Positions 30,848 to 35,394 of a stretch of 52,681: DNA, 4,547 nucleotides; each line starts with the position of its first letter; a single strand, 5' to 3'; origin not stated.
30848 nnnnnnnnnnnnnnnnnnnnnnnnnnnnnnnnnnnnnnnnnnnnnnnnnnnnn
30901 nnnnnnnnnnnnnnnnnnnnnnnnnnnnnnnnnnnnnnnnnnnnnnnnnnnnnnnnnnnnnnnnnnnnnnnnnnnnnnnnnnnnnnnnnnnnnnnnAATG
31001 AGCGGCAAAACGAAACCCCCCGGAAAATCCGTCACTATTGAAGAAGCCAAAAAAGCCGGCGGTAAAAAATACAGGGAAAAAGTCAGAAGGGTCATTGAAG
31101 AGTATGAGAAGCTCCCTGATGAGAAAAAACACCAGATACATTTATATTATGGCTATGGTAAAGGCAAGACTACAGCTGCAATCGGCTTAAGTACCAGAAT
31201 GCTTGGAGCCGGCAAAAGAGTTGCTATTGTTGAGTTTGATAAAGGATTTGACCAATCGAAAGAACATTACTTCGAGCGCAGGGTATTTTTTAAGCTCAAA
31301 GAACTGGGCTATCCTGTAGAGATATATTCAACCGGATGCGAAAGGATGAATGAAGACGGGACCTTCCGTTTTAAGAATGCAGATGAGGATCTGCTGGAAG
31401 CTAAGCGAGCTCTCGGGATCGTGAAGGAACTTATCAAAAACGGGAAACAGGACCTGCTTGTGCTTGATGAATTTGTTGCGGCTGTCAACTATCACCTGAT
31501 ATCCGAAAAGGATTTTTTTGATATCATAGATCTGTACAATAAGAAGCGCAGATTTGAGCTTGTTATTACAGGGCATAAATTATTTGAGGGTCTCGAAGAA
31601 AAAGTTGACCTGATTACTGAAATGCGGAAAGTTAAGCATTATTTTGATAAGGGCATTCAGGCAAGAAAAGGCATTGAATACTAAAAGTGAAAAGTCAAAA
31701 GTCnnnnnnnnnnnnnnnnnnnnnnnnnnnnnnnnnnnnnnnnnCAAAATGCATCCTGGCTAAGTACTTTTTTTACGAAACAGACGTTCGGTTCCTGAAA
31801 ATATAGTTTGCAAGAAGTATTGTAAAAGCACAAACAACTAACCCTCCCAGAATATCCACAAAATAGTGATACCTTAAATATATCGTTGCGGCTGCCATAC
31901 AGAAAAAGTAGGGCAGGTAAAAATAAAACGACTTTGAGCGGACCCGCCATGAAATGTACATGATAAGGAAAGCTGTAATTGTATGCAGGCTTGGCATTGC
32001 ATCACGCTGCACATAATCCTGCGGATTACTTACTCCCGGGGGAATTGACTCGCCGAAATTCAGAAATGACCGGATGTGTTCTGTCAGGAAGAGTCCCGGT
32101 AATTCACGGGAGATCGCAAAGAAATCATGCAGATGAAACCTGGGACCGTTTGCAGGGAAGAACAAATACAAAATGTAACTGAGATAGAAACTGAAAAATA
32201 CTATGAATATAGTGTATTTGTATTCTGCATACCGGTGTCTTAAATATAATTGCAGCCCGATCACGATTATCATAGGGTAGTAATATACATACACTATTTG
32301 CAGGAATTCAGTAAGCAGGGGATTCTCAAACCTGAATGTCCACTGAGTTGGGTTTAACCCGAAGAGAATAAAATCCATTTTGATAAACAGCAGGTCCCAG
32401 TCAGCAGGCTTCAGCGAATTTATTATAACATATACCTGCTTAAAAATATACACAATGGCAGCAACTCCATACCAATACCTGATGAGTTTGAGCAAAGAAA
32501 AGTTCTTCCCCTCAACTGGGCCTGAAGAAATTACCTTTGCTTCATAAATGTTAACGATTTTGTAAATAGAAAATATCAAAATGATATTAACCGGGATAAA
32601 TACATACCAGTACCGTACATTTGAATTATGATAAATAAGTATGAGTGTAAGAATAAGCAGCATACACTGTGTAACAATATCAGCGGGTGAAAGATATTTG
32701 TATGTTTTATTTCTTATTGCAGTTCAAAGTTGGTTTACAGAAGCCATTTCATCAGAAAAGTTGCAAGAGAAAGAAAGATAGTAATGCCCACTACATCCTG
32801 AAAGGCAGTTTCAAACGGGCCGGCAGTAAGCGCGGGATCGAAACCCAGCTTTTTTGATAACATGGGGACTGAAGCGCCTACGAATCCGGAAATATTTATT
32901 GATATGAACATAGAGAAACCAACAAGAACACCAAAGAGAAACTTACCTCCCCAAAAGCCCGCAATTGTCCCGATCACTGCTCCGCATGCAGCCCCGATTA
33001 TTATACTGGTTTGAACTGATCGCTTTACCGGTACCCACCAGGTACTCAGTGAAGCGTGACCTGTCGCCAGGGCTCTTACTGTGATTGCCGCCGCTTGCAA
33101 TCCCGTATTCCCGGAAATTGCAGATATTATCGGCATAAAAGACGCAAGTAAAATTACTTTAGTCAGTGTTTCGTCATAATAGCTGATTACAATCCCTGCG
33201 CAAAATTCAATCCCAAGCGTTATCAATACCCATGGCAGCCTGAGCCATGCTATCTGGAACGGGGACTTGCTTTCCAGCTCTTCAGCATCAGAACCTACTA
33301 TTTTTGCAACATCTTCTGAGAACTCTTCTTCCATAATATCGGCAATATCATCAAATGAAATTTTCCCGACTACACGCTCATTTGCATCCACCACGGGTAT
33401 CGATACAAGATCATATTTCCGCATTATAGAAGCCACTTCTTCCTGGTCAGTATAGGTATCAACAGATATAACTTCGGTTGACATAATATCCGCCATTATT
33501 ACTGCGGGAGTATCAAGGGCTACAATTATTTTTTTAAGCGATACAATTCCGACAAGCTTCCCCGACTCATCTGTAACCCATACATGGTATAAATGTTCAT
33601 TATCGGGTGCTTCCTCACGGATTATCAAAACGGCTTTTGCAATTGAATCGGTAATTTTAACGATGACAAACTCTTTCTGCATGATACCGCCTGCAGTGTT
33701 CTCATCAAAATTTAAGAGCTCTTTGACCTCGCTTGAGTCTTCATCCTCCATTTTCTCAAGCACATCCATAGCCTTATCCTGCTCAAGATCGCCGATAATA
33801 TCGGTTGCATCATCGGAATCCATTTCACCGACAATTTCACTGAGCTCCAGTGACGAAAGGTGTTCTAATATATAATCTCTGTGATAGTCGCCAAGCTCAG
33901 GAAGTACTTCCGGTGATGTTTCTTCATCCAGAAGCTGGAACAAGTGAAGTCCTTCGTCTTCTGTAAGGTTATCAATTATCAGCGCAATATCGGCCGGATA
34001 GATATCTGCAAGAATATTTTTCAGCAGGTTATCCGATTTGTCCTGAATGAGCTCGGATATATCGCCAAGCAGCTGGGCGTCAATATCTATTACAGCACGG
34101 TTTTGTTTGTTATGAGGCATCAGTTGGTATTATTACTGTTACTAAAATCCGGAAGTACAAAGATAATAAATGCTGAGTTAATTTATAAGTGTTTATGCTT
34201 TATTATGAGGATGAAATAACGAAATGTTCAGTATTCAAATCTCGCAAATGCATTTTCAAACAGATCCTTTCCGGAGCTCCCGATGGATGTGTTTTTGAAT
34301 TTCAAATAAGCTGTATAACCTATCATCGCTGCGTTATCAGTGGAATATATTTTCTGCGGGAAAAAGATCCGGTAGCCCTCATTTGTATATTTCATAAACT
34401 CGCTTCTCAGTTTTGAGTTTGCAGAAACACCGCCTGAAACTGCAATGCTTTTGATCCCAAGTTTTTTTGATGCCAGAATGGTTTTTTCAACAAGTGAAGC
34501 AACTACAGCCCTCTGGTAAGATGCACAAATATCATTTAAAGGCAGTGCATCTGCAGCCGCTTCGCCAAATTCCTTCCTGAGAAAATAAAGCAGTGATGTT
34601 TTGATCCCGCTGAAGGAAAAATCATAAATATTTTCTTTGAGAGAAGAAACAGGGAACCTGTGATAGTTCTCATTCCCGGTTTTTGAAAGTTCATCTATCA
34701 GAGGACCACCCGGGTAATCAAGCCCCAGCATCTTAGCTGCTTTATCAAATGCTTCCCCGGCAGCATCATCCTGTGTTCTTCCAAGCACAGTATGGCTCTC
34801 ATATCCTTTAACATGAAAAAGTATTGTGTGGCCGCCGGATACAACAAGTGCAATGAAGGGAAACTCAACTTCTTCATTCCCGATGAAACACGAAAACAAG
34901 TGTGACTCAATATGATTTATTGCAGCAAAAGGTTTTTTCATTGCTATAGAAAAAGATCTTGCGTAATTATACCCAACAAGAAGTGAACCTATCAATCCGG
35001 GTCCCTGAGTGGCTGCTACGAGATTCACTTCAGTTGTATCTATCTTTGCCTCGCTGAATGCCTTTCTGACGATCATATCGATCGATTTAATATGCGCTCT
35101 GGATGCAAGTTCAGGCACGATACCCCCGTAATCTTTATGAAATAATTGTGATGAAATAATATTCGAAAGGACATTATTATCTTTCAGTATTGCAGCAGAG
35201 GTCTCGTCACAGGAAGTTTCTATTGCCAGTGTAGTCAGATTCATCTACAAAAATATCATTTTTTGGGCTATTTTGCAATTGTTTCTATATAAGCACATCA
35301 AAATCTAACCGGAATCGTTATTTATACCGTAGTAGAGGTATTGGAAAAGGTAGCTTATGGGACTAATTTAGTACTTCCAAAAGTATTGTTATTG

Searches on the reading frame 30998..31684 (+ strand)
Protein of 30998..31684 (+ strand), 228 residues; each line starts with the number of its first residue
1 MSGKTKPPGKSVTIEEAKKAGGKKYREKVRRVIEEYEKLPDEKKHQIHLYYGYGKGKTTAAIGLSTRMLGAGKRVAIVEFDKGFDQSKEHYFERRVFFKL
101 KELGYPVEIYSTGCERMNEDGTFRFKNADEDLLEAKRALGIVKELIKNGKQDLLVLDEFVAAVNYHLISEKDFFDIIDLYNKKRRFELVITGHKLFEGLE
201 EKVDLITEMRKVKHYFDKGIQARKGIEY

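Call 48: search_protein_families(library=pfam, proteins=[window:30998-31684:+], max_evalue=0.00001)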
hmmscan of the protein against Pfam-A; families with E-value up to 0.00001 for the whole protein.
window:30998-31684:+ (228 aa): 1 family
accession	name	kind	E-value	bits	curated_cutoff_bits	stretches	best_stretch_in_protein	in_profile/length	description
PF02572.21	CobA_CobO_BtuR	-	4.1e-46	157.8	25.7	1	44-228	2-172/172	ATP:corrinoid adenosyltransferase BtuR/CobO/CobP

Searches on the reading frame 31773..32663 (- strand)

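Call 48: search_protein_families(library=pfam, proteins=[window:31773-32663:-], max_evalue=0.00001)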
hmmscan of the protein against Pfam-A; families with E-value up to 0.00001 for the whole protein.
window:31773-32663:- (296 aa): 2 families
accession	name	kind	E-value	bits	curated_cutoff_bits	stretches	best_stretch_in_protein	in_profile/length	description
PF14378.12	PAP2_3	-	2.3e-23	83.4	27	1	107-283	16-189/190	PAP2 superfamily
PF01569.27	PAP2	-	1.4e-12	47.9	27.2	1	213-293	41-129/130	PAP2 superfamily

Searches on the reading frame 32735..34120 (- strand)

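Call 48: search_protein_families(library=pfam, proteins=[window:32735-34120:-], max_evalue=0.00001)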
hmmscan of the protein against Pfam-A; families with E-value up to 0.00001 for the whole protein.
window:32735-34120:- (461 aa): 3 families
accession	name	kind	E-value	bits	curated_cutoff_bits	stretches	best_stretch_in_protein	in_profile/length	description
PF01769.21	MgtE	-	1.6e-29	103.2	27.6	1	329-451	1-124/125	Divalent cation transporter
PF03448.22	MgtE_N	-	5.3e-23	81.9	25.9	1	41-141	2-102/102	MgtE intracellular N domain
PF00571.33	CBS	-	1.2e-19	70.8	24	2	210-263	2-55/57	CBS domain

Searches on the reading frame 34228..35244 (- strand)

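Call 48: search_protein_families(library=pfam, proteins=[window:34228-35244:-], max_evalue=0.00001)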
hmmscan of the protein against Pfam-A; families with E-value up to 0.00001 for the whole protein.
window:34228-35244:- (338 aa): 2 families
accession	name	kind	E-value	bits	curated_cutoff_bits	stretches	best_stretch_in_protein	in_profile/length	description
PF00814.31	TsaD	-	7.5e-83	278.7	24.8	1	24-310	1-264/264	tRNA N6-adenosine threonylcarbamoyltransferase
PF22521.2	HypF_C_2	-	4.5e-06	27.1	27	0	225-305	155-236/241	Carbamoyltransferase, Kae1-like Domain, second subdomain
